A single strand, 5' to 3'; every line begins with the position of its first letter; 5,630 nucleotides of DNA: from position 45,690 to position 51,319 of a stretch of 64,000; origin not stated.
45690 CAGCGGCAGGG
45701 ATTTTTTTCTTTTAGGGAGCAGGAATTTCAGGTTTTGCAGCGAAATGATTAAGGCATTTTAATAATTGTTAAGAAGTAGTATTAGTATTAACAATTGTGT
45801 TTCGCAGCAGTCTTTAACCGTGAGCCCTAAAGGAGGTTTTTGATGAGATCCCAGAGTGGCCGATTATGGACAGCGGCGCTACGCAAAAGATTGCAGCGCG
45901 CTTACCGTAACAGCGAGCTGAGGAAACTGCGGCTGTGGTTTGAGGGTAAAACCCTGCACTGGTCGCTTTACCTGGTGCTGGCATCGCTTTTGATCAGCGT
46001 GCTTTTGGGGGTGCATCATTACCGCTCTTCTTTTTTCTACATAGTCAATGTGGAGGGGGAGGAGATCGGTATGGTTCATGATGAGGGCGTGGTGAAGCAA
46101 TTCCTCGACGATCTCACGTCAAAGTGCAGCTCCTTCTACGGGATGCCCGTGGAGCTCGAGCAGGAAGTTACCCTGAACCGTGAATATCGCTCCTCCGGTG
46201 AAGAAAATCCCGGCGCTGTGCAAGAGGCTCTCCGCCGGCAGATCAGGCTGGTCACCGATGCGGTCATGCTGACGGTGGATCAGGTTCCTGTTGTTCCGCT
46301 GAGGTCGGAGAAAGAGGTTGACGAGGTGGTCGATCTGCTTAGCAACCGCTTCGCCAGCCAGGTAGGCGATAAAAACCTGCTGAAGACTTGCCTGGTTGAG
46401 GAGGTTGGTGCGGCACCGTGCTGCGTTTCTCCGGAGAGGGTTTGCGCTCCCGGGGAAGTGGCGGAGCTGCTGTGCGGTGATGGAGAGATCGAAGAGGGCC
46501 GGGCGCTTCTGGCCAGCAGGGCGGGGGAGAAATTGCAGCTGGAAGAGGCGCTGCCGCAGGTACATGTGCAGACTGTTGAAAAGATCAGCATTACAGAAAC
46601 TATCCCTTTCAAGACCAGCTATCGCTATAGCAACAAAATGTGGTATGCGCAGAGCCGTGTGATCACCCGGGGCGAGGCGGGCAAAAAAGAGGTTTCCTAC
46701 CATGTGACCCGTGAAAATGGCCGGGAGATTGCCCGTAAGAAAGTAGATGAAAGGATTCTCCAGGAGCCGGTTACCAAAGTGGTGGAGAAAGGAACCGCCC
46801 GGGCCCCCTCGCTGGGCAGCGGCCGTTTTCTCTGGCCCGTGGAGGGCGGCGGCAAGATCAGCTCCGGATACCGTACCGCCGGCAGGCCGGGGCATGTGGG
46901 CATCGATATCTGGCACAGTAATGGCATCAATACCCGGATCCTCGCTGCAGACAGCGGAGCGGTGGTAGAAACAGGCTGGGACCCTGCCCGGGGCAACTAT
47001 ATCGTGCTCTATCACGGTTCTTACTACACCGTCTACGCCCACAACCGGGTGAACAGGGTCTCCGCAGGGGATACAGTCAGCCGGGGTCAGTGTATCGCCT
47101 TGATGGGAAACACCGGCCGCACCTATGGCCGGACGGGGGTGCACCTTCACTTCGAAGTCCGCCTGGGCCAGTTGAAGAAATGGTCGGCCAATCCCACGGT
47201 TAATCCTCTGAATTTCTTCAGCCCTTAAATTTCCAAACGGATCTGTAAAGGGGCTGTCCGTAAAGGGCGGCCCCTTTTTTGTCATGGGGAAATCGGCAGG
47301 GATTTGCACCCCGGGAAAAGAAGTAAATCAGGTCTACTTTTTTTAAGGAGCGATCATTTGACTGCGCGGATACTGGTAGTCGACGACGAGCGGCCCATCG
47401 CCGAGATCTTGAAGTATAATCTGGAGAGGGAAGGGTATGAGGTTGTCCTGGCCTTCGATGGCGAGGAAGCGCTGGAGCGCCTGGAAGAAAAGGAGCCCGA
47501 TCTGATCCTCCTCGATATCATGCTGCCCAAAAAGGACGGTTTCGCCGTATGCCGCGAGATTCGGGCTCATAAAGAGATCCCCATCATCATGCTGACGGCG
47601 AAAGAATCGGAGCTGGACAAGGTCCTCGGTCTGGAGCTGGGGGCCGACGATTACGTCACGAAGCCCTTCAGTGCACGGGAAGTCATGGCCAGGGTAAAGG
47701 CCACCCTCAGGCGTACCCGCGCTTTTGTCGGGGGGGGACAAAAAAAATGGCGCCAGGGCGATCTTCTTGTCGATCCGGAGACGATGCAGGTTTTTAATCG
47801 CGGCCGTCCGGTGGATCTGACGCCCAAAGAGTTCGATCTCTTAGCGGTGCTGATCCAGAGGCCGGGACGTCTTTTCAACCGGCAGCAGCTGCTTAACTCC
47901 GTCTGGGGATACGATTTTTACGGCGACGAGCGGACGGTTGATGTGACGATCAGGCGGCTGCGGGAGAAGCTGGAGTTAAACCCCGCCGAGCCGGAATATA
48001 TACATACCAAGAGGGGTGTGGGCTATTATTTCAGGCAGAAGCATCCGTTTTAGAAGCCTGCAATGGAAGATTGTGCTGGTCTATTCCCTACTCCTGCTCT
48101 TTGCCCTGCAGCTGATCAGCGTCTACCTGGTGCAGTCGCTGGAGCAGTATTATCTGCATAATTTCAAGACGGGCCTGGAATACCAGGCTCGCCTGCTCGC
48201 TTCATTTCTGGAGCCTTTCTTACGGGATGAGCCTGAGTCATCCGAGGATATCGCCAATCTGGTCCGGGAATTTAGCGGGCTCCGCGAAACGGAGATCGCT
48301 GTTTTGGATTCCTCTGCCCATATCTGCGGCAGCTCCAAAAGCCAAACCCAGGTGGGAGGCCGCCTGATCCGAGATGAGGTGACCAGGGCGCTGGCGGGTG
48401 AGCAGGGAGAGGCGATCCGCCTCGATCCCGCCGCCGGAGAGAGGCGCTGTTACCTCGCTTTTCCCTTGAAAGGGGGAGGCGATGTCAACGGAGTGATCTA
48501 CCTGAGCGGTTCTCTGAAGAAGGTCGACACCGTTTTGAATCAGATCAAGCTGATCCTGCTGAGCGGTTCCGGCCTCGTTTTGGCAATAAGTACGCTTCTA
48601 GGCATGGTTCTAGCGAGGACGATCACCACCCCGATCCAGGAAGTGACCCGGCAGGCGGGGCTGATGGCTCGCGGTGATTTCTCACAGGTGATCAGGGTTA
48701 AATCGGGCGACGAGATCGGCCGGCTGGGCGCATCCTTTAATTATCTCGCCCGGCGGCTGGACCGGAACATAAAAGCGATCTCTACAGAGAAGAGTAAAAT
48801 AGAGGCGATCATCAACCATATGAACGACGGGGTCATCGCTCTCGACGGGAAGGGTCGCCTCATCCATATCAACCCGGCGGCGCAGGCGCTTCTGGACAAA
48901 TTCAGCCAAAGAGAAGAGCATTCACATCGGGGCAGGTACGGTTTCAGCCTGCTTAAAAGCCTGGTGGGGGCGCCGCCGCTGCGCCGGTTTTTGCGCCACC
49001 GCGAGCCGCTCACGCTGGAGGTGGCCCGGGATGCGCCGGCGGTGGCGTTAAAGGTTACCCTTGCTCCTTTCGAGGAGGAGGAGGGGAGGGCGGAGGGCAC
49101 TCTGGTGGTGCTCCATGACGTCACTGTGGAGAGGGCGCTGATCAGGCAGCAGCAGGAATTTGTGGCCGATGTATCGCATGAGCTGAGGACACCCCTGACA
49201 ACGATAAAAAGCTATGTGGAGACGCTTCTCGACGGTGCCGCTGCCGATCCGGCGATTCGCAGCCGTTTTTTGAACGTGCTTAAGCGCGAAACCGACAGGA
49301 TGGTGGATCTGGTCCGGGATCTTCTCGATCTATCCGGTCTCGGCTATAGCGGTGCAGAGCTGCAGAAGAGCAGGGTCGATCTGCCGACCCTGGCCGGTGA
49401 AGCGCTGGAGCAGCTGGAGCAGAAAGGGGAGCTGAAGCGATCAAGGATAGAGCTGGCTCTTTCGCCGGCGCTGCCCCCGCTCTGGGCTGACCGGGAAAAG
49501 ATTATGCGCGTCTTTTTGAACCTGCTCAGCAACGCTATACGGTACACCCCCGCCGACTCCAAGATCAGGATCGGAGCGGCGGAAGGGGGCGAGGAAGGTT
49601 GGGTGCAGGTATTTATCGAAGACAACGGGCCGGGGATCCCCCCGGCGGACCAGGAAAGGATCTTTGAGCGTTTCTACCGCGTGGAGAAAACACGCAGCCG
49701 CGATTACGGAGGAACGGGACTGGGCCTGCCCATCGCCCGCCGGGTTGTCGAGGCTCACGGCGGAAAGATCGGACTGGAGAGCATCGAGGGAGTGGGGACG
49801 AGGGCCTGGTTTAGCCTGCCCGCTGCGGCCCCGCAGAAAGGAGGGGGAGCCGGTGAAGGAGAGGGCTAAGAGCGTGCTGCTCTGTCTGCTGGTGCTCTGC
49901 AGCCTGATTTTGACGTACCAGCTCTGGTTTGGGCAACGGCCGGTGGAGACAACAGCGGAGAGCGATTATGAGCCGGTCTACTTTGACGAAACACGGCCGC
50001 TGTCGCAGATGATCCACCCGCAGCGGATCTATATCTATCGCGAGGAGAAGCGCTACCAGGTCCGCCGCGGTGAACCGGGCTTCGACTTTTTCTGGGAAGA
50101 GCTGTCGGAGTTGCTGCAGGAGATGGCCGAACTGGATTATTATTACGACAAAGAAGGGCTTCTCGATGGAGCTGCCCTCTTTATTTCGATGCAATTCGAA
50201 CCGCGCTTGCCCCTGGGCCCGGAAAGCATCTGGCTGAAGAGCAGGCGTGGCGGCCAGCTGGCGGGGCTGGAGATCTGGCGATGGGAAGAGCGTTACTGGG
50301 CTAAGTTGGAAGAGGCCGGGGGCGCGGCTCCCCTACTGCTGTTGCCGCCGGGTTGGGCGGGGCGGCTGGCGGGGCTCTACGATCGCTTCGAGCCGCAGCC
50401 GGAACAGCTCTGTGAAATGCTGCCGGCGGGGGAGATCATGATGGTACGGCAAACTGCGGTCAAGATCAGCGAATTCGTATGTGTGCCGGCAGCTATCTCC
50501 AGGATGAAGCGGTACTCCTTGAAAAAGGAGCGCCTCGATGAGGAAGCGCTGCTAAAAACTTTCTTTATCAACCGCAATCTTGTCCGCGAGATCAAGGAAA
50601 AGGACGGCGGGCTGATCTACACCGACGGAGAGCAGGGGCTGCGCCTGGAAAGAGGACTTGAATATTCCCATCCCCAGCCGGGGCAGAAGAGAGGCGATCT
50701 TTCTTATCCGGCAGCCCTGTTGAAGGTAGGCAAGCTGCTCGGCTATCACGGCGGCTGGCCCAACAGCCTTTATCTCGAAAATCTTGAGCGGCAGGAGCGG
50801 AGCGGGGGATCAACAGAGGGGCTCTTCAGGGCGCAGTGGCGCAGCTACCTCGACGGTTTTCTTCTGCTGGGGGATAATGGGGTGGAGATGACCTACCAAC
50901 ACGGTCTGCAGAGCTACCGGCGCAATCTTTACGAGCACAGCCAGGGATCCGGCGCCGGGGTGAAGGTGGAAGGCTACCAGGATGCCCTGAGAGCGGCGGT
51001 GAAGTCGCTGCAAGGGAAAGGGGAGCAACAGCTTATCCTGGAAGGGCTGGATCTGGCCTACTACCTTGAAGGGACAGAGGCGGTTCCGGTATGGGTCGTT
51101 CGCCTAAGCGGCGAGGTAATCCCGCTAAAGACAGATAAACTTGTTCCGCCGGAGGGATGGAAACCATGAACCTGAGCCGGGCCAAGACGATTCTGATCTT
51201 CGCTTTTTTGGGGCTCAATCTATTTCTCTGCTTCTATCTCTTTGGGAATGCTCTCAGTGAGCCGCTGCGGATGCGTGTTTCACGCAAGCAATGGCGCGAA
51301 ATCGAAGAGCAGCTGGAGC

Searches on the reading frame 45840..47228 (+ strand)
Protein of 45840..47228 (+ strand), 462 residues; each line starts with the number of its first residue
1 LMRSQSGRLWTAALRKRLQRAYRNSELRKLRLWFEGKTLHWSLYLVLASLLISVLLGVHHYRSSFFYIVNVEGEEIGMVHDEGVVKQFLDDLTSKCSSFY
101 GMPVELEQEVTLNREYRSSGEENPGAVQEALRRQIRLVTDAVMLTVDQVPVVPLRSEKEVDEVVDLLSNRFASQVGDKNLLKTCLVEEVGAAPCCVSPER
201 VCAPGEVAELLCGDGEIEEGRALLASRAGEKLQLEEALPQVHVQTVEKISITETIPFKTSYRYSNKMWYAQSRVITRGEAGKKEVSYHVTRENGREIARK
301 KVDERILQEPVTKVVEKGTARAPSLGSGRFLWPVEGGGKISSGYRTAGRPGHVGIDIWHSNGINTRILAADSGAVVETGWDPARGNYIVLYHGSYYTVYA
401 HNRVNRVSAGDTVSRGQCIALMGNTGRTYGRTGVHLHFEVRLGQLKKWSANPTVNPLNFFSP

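Call 10: search_protein_families(library=pfam, proteins=[window:45840-47228:+], max_evalue=0.00001)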
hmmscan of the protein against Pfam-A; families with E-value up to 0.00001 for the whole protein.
window:45840-47228:+ (462 aa): 2 families
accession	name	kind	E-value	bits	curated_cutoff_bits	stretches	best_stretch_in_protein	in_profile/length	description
PF01551.29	Peptidase_M23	-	2.1e-22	79.6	28.7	1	352-442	3-89/96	Peptidase family M23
PF07501.17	G5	-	1.1e-18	67.7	23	1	247-319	2-74/75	G5 domain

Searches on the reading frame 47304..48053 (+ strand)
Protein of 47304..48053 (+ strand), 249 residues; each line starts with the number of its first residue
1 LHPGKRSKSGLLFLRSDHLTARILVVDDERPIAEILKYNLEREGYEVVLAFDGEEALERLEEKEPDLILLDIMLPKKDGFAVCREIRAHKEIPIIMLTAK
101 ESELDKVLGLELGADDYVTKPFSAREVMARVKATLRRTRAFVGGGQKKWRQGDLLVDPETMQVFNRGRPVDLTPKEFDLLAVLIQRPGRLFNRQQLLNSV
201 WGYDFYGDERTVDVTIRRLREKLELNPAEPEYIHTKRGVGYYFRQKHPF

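Call 10: search_protein_families(library=pfam, proteins=[window:47304-48053:+], max_evalue=0.00001)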
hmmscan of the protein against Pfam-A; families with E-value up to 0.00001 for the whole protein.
window:47304-48053:+ (249 aa): 2 families
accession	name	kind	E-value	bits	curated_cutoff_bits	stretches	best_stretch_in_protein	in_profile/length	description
PF00072.30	Response_reg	-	5.5e-32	110.7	30.2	1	23-132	1-111/111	Response regulator receiver domain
PF00486.34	Trans_reg_C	-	2.2e-31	108.2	26.2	1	167-243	1-77/77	Transcriptional regulatory protein, C terminal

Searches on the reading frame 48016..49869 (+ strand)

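Call 10: search_protein_families(library=pfam, proteins=[window:48016-49869:+], max_evalue=0.00001)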
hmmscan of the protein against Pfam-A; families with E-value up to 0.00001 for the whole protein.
window:48016-49869:+ (617 aa): 7 families
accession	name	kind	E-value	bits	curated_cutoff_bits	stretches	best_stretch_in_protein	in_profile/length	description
PF02518.31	HATPase_c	-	3.1e-32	111.7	26.4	1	492-604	2-110/111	Histidine kinase-, DNA gyrase B-, and HSP90-like ATPase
PF00512.31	HisKA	-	1.7e-19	70.1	26.9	1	378-440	1-61/66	His Kinase A (phospho-acceptor) domain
PF00672.30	HAMP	-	8.8e-14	52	25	1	198-249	1-52/53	HAMP domain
PF23846.1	Cache_WalK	-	9.2e-13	48.9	27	1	78-163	1-90/92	WalK sensor protein kinase Chache domain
PF08448.16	PAS_4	-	1.3e-08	35.5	23.1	1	267-373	2-109/110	PAS fold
PF13188.13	PAS_8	-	6e-06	26.4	21.8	0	261-294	2-35/65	PAS domain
PF00989.32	PAS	-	7.8e-06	26.3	22.6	0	262-293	3-34/113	PAS fold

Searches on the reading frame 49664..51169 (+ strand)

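Call 10: search_protein_families(library=pfam, proteins=[window:49664-51169:+], max_evalue=0.00001)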
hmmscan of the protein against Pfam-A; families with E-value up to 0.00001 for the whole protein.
window:49664-51169:+ (501 aa): 1 family
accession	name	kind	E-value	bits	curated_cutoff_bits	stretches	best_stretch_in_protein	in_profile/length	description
PF07435.16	YycH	-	7.9e-15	55.2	27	1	66-184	1-119/438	YycH protein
